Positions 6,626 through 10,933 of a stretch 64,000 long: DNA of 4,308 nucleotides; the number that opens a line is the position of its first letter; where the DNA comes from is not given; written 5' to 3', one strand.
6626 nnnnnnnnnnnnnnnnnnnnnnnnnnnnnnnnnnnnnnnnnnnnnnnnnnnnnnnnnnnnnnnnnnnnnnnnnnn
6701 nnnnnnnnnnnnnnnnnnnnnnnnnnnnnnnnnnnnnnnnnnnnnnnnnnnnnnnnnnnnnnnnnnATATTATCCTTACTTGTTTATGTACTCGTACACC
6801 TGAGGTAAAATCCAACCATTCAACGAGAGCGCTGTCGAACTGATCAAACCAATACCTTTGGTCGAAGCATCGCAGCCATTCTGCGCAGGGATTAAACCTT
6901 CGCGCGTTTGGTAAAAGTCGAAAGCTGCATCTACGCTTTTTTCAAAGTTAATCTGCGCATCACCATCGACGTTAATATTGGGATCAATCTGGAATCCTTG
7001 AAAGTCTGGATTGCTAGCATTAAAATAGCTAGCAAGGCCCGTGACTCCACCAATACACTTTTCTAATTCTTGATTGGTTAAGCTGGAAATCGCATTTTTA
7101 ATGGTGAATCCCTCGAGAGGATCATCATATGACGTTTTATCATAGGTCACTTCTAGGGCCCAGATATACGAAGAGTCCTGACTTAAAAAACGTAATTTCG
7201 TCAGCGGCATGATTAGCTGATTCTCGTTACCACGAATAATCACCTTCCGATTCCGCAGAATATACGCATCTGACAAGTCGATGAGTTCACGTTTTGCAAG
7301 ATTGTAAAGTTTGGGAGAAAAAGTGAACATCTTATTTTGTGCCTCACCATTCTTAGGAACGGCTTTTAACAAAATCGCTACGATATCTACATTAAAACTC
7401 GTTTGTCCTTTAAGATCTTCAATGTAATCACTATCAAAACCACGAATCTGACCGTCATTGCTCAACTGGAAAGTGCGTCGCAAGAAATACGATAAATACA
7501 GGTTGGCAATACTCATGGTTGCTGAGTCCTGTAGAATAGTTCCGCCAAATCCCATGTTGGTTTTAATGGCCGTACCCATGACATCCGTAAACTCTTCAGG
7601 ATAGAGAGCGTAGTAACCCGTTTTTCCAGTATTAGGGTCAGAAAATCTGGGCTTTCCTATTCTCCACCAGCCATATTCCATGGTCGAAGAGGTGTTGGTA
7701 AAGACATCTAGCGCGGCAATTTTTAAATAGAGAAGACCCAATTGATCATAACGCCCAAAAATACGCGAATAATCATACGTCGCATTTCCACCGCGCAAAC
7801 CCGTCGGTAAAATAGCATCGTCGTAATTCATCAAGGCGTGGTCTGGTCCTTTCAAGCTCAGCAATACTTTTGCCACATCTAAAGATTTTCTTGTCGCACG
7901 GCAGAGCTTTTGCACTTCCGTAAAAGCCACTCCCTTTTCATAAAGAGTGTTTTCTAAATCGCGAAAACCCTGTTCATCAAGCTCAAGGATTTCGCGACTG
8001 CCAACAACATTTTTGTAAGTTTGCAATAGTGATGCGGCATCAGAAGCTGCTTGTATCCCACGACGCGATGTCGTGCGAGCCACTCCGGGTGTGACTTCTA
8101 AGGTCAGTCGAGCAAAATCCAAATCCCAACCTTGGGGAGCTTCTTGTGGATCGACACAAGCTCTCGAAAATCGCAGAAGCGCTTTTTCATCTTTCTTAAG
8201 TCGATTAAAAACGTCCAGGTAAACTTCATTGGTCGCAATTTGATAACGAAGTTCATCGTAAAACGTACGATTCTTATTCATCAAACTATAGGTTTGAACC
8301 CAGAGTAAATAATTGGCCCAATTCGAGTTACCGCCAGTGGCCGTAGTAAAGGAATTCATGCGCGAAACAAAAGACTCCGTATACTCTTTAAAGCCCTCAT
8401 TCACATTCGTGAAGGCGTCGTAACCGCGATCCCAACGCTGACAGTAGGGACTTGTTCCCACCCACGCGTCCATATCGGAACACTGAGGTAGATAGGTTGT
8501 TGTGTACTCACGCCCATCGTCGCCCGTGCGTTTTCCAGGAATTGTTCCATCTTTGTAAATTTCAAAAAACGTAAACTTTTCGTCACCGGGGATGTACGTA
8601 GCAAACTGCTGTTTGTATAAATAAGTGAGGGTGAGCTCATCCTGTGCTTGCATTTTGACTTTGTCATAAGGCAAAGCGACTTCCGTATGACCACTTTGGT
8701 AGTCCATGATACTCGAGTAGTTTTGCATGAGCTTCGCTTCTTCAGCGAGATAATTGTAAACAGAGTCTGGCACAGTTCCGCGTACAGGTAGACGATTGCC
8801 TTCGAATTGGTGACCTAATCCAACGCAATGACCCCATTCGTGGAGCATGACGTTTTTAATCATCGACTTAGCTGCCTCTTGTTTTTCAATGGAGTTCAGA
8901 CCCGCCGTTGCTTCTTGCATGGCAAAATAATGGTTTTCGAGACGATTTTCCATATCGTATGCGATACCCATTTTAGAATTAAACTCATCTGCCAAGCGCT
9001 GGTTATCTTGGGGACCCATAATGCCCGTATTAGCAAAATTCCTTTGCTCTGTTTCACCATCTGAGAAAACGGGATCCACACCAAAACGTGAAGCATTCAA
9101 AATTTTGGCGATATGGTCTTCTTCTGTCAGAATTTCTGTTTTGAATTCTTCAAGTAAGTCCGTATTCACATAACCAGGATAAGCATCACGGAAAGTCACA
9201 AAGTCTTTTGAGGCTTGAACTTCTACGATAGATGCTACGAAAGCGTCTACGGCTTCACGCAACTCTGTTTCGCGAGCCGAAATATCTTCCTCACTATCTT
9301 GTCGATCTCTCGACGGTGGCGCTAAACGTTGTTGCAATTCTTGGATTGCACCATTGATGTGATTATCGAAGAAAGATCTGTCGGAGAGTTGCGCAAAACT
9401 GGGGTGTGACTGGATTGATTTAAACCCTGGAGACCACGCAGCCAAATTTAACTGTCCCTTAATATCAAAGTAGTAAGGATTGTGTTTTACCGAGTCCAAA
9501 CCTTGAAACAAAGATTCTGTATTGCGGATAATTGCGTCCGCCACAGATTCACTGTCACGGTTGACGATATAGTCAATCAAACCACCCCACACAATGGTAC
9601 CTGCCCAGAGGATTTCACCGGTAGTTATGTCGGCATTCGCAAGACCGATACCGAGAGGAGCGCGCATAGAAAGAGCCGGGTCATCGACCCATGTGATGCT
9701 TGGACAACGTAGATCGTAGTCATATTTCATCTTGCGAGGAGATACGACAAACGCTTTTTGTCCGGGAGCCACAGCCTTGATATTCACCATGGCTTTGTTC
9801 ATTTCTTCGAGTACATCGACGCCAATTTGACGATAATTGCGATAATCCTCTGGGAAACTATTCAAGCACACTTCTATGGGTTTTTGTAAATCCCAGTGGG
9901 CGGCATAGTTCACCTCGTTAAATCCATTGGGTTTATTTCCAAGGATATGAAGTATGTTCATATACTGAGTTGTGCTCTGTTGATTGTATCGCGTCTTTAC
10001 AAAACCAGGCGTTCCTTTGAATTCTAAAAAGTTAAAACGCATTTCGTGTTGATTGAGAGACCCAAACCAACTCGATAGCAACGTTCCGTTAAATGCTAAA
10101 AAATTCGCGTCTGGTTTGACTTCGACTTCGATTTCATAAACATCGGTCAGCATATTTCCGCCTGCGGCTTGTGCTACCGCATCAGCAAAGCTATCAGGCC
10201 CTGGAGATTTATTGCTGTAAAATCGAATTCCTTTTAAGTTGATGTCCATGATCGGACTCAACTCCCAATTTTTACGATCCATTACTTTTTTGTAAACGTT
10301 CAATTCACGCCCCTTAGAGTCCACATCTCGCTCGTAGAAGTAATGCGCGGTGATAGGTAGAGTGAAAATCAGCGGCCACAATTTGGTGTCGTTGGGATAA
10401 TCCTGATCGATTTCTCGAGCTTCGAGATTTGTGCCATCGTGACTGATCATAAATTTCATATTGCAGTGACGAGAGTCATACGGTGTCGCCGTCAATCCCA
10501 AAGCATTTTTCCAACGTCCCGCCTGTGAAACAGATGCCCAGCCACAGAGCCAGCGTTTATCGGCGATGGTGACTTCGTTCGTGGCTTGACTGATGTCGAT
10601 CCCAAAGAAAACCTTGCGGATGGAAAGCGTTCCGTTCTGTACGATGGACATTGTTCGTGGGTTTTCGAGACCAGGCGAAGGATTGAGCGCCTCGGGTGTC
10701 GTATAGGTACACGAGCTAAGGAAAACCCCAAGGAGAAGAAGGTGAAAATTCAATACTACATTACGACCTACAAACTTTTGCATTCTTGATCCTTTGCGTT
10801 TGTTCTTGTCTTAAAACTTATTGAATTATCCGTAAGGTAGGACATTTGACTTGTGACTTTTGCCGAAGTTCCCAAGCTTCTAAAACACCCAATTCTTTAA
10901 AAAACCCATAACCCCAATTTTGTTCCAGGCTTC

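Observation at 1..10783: Operon of three giant lipoproteins (one a metzincin) built around a small OM beta-barrel gene: candidate undescribed surface or outer-membrane protease complex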

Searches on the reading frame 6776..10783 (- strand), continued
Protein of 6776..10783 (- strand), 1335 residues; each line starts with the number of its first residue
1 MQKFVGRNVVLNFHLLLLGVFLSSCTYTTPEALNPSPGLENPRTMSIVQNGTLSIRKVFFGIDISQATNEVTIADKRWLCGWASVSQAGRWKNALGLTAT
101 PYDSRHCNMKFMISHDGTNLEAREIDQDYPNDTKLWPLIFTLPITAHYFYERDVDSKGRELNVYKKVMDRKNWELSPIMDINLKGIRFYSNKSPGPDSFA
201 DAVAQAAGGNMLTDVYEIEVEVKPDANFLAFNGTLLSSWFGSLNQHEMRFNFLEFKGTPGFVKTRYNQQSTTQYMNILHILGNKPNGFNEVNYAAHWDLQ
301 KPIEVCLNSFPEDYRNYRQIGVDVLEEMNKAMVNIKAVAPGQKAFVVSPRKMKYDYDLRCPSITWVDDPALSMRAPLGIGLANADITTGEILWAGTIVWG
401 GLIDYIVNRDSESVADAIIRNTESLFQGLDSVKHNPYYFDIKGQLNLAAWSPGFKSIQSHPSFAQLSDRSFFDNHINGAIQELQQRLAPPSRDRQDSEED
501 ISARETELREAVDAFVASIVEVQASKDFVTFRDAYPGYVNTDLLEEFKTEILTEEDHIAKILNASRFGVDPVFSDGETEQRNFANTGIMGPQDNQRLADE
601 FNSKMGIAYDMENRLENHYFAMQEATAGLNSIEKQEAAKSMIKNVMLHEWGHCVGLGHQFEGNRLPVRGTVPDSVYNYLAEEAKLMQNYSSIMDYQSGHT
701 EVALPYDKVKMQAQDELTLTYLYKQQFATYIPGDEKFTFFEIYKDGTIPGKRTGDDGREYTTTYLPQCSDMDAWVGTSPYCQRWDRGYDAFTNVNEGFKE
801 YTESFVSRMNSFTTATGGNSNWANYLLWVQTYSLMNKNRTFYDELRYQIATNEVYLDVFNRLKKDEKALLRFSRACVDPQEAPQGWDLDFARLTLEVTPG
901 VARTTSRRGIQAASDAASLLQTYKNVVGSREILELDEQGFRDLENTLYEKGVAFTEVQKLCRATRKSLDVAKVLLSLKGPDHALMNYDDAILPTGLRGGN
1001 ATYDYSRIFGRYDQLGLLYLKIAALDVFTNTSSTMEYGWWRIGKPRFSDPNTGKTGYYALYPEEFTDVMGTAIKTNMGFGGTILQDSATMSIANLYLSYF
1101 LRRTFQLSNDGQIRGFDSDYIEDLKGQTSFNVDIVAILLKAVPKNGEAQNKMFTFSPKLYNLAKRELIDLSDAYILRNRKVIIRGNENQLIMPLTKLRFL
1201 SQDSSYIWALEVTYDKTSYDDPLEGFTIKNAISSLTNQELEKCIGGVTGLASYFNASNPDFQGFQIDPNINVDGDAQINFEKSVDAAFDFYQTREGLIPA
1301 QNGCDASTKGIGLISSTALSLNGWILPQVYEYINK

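Call 33: find_related_loci(query=A2, collection=genome_contigs, flank=10000)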
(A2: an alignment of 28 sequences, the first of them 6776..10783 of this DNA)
Query A2 (1335 aa) in genome_contigs; peptide patterns used: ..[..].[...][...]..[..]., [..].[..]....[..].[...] (x = any residue, [..] = any of these).
108 stretches matched a pattern; 68 encode a relative of the query (tblastn E <= 1e-3); 66 distinct loci.
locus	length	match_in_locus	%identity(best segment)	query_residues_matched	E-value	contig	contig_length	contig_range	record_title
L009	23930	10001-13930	54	8-1335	0e+0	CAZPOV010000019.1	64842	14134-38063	MAG TPA_asm: uncultured Pseudobdellovibrionaceae bacterium isolate SRP321284_co1_298 genome assembly, contig: NODE_498_l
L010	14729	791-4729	53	9-1335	0e+0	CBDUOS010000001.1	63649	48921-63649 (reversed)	MAG TPA_asm: uncultured Bdellovibrionales bacterium isolate SRR22808124_binner23_Refined_29 genome assembly, contig: ERZ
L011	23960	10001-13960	54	15-1335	0e+0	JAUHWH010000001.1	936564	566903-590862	MAG: Bdellovibrionia bacterium isolate 2_bin.16 NODE_6_length_936564_cov_1.893540, whole genome shotgun sequence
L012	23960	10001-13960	51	25-1333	0e+0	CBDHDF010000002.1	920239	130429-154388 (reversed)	MAG: Bdellovibrionales bacterium isolate 0a20605d-1f47-4a01-a9e2-0ce7fd87681e genome assembly, contig: contig_2, whole g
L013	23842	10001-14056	46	20-1333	0e+0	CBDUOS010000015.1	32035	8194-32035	MAG TPA_asm: uncultured Bdellovibrionales bacterium isolate SRR22808124_binner23_Refined_29 genome assembly, contig: ERZ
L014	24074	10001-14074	45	15-1333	0e+0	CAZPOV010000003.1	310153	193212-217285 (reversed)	MAG TPA_asm: uncultured Pseudobdellovibrionaceae bacterium isolate SRP321284_co1_298 genome assembly, contig: NODE_20_le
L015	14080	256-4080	46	8-1333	0e+0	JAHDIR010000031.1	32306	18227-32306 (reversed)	MAG: Bdellovibrionales bacterium isolate MAG-98 RZ_3841, whole genome shotgun sequence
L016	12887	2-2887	55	369-1335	0e+0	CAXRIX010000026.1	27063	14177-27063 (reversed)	MAG: Bdellovibrionales bacterium isolate YZ12B_2.97 genome assembly, contig: k141_1327841, whole genome shotgun sequence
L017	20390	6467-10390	54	15-1335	0e+0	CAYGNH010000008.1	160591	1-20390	MAG TPA_asm: uncultured Pseudobdellovibrionaceae bacterium isolate ERP117304_co1_209 genome assembly, contig: NODE_124_l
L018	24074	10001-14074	45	15-1333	0e+0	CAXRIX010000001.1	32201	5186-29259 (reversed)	MAG: Bdellovibrionales bacterium isolate YZ12B_2.97 genome assembly, contig: k141_1132733, whole genome shotgun sequence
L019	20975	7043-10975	43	4-1335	0e+0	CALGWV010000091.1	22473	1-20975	MAG: uncultured Bdellovibrionales bacterium isolate R1_Bin_METABAT__256_1 genome assembly, contig: c_000001930928, whole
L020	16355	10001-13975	42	16-1333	0e+0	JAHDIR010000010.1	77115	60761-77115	MAG: Bdellovibrionales bacterium isolate MAG-98 RZ_903, whole genome shotgun sequence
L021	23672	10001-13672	32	20-1333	0e+0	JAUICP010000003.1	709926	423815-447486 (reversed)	MAG: Bdellovibrionia bacterium isolate 7_bin.39 NODE_14_length_709926_cov_4.964377, whole genome shotgun sequence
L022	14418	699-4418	31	15-1333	0e+0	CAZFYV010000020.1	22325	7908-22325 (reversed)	MAG TPA_asm: uncultured Pseudobdellovibrionaceae bacterium isolate SRP135972_co2_295 genome assembly, contig: NODE_1718_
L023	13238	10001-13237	31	20-1184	1e-159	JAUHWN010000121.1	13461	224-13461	MAG: Bdellovibrionia bacterium isolate 2_bin.24 NODE_3117_length_13461_cov_1.056322, whole genome shotgun sequence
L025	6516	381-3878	29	55-1335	7e-150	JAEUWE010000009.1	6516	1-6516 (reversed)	MAG: Bdellovibrionaceae bacterium isolate new MAG-399 k141_3822719, whole genome shotgun sequence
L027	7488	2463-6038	28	8-1335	3e-139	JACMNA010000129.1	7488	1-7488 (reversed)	MAG: Bdellovibrio sp. isolate LF-bin-127 FL-bin-127-contig-k141_2034563, whole genome shotgun sequence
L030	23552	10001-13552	27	25-1335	3e-136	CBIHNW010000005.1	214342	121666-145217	MAG TPA_asm: uncultured Bdellovibrio sp. isolate SRR18156208_concoct_28 genome assembly, contig: ERZ27336868.74, whole g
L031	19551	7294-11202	27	11-1335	6e-136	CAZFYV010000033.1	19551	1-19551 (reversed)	MAG TPA_asm: uncultured Pseudobdellovibrionaceae bacterium isolate SRP135972_co2_295 genome assembly, contig: NODE_2302_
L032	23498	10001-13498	29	55-1335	7e-149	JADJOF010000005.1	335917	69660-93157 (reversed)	MAG: Bdellovibrionales bacterium isolate Fred_18-Q3-R57-64_BAT3C.339 tig00008419-10-3364160, whole genome shotgun sequen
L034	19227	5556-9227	27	1-1335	2e-125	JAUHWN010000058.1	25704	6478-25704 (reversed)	MAG: Bdellovibrionia bacterium isolate 2_bin.24 NODE_1305_length_25704_cov_1.040974, whole genome shotgun sequence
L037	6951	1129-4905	25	55-1335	6e-108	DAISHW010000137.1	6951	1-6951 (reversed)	MAG TPA_asm: Bdellovibrionales bacterium isolate CTOTU2297 NODE_5053_length_6951_cov_3.679234, whole genome shotgun sequ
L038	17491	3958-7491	33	23-1335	4e-104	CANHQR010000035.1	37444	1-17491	MAG: Bdellovibrionaceae bacterium isolate RE-26jul17-17 genome assembly, contig: RE-26jul17-C1179, whole genome shotgun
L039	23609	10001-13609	30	16-1335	1e-100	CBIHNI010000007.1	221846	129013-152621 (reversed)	MAG TPA_asm: uncultured Bdellovibrio sp. isolate SRR18156191_binner23_Refined_23 genome assembly, contig: ERZ27336852.24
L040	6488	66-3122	31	219-1335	3e-93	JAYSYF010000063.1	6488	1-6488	MAG: Bdellovibrionales bacterium isolate GFS_13375 GFS_13375_62, whole genome shotgun sequence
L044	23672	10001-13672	28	76-1335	3e-90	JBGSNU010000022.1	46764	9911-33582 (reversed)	MAG: Bdellovibrionales bacterium isolate JTS-AC263 k141_2494365, whole genome shotgun sequence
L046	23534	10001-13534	28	11-1335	2e-138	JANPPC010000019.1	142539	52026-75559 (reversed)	MAG: Bdellovibrio sp. isolate VAR_83_metabat_497 VAR_83_k141_3105849, whole genome shotgun sequence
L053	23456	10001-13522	28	76-1335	6e-78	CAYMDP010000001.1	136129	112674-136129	MAG TPA_asm: uncultured Pseudobdellovibrionaceae bacterium isolate SRP329715_co2_48 genome assembly, contig: NODE_237_le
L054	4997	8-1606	31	733-1335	4e-78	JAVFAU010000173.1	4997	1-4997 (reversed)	MAG: Bdellovibrionales bacterium isolate BF4_99 NODE_61476_length_4997_cov_3.238398_Biofilm4, whole genome shotgun seque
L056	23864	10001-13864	27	15-1335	2e-71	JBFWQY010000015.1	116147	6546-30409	MAG: Bdellovibrionales bacterium isolate CA_2019_TPBF_194 NODE_1502_length_116147_cov_11.200543_TPBF, whole genome shotg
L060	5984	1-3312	26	229-1335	4e-66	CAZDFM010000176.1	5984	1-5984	MAG TPA_asm: uncultured Pseudobdellovibrionaceae bacterium isolate SRP329715_co2_126 genome assembly, contig: NODE_22804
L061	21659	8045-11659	26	22-1335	2e-64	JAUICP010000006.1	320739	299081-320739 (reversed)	MAG: Bdellovibrionia bacterium isolate 7_bin.39 NODE_65_length_320739_cov_5.040148, whole genome shotgun sequence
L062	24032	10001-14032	25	66-1335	1e-63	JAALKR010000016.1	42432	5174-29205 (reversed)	MAG: Oligoflexia bacterium isolate MH2_Bin27 NODE_385_length_42432_cov_30.947542, whole genome shotgun sequence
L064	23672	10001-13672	28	1-1335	6e-69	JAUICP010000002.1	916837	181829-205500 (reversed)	MAG: Bdellovibrionia bacterium isolate 7_bin.39 NODE_10_length_916837_cov_5.488884, whole genome shotgun sequence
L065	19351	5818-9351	33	23-1335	2e-104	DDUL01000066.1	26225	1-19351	MAG TPA_asm: Bdellovibrionaceae bacterium UBA2339 UBA2339_contig_122, whole genome shotgun sequence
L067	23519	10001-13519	32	17-1335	9e-54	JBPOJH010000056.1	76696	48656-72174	MAG: Bdellovibrionota bacterium isolate MAG_1466 c_000000614175, whole genome shotgun sequence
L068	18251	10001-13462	31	11-1335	4e-51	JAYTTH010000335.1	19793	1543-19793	MAG: Pseudobdellovibrionaceae bacterium isolate GFS_5333 GFS_5333_334, whole genome shotgun sequence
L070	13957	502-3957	32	13-1335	2e-49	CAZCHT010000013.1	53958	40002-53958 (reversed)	MAG TPA_asm: uncultured Bdellovibrio sp. isolate SRP107338_co1_318 genome assembly, contig: NODE_292_length_53958_cov_6.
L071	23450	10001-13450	31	16-1335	4e-49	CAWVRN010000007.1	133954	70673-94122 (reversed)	MAG TPA_asm: uncultured Bdellovibrio sp. isolate ERR3589585_binner123_56 genome assembly, contig: ERZ7462356.26, whole g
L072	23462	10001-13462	30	11-1335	6e-49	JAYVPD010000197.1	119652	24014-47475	MAG: Pseudobdellovibrionaceae bacterium isolate GL72_DN_metabat_174_sub GL72_DN_metabat_174_sub_196, whole genome shotgu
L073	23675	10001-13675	25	16-1335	1e-44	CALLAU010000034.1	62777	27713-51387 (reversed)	MAG: uncultured Bdellovibrionales bacterium isolate L2_Bin_MAXBIN__129_1 genome assembly, contig: c_000000406424, whole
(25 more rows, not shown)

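Call 76: search_protein_families(library=pfam, alignment_id=A2, max_evalue=0.01)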
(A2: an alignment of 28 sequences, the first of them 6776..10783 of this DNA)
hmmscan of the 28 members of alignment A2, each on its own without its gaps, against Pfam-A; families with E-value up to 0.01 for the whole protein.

A. member 1, window:6776-10783:- (1335 aa): 1 family
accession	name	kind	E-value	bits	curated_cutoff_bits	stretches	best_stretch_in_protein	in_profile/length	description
PF16313.11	DUF4953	-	6.5e-06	26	24.2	1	633-820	4-177/316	Met-zincin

B. families by the number of members that match (of 28 scanned): 9 families
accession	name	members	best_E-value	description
PF16313.11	DUF4953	24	1.1e-06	Met-zincin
PF00413.30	Peptidase_M10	7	0.00084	Matrixin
PF13688.12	Reprolysin_5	2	0.00044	Metallo-peptidase family M12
PF05572.19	Peptidase_M43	2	0.00057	Pregnancy-associated plasma protein-A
PF04282.18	DUF438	2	0.00096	Family of unknown function (DUF438)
PF25663.1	NCLDV_minor_capsid_P6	1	0.00059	Nucleocytoplasmic large DNA virus minor capsid protein P6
PF10462.15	Peptidase_M66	1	0.0033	Peptidase M66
PF07998.17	Peptidase_M54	1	0.0072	Peptidase family M54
PF02031.22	Peptidase_M7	1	0.009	Streptomyces extracellular neutral proteinase (M7) family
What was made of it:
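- On Pfam DUF4953 (PF16313): 24 of 28 relatives match at E <= 0.01 (call 76).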

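Call 84: search_protein_families(library=padloc, proteins=[window:6776-10783:-], max_evalue=0.01)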
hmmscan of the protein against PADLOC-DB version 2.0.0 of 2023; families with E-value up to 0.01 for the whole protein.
window:6776-10783:- (1335 aa): 0 families

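Call 85: search_protein_families(library=ncbifam, proteins=[L007:14048-18058:+, L021:13582-17190:+, L013:3784-7602:-], max_evalue=0.01)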
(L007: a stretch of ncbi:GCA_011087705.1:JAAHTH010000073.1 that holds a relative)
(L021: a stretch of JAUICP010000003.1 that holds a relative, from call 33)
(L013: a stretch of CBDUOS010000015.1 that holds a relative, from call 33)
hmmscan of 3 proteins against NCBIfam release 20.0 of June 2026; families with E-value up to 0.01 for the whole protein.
L007:14048-18058:+ (1337 aa): 0 families

L021:13582-17190:+ (1203 aa): 0 families

L013:3784-7602:- (1272 aa): 0 families

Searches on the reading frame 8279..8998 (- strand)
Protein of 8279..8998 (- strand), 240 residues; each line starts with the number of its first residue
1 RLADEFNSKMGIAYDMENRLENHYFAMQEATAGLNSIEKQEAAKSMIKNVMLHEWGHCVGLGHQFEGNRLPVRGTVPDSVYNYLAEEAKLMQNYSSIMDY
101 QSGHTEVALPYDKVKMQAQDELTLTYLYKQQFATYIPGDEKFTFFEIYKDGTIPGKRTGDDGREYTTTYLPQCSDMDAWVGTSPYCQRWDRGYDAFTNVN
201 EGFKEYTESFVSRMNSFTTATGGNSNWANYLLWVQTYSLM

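Call 80: search_solved_structures(query=A7, max_evalue=10, show_alignments=3)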
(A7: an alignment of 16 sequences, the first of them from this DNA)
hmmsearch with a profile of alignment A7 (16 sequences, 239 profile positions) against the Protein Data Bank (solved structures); distinct sequences matched with E-value up to 10: 37.
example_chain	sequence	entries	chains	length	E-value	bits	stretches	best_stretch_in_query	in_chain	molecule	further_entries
2dw0_A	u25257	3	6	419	0.062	15.8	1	8-64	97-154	Catrocollastatin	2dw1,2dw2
9tpb_A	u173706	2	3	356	0.074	15.5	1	46-64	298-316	Metallopeptidase | metzincin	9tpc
4l63_A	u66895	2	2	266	0.077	15.5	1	16-68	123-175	ECXA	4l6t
3vtg_A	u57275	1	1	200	0.22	14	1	49-115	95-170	High choriolytic enzyme 1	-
2x7m_A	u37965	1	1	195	0.23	13.9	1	42-67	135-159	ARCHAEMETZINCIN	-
2y6c_A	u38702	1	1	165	0.6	12.6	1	52-69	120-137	MATRILYSIN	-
5cxa_A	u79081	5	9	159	0.6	12.6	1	51-65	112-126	Macrophage metalloelastase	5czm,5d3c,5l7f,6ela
1mmp_A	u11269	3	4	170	0.61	12.5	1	52-70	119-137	GELATINASE A | MATRILYSIN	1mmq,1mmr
2ddy_A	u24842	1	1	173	0.63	12.5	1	52-70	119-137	Matrilysin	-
2y6d_A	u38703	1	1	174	0.63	12.5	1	52-70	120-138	MATRILYSIN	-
1qua_A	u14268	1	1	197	0.67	12.4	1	33-65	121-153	ACUTOLYSIN-C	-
4gr8_A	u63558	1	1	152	0.7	12.4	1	51-64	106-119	Macrophage metalloelastase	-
5n5k_A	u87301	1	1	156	0.7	12.4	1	51-64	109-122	Macrophage metalloelastase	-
2k9c_A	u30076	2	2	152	0.7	12.4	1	51-64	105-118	Macrophage metalloelastase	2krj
3ehx_A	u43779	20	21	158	0.71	12.3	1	51-64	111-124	Macrophage metalloelastase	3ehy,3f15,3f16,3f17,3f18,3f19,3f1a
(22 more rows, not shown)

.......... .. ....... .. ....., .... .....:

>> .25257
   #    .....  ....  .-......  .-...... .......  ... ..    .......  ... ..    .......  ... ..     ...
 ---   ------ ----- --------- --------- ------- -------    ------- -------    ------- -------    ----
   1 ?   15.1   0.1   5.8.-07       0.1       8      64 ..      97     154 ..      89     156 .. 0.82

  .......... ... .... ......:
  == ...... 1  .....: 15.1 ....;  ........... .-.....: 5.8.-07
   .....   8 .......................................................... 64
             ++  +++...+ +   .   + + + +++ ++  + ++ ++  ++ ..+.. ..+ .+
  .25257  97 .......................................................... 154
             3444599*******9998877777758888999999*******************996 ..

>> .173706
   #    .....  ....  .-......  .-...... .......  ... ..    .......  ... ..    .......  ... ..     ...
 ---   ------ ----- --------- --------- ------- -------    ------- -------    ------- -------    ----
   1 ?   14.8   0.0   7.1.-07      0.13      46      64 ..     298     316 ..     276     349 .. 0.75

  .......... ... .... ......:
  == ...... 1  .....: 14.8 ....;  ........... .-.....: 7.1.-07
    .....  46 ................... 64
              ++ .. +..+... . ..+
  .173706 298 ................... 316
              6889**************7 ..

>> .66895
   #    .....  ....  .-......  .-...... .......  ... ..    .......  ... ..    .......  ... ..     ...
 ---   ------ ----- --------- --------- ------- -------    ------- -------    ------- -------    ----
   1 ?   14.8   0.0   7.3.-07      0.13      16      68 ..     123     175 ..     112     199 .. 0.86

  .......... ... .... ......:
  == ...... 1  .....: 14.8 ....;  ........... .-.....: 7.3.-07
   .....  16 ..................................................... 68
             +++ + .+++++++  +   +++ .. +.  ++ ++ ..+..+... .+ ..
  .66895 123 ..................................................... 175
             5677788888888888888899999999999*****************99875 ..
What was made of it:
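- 8699..8713 (-): Met-turn S-I-M-D-Y (residues 691-695), with a Tyr two residues after the Met as in astacins and serralysins. Weak PDB profile hits to astacin-family enzymes span HExxH to the Met-turn (call 80).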
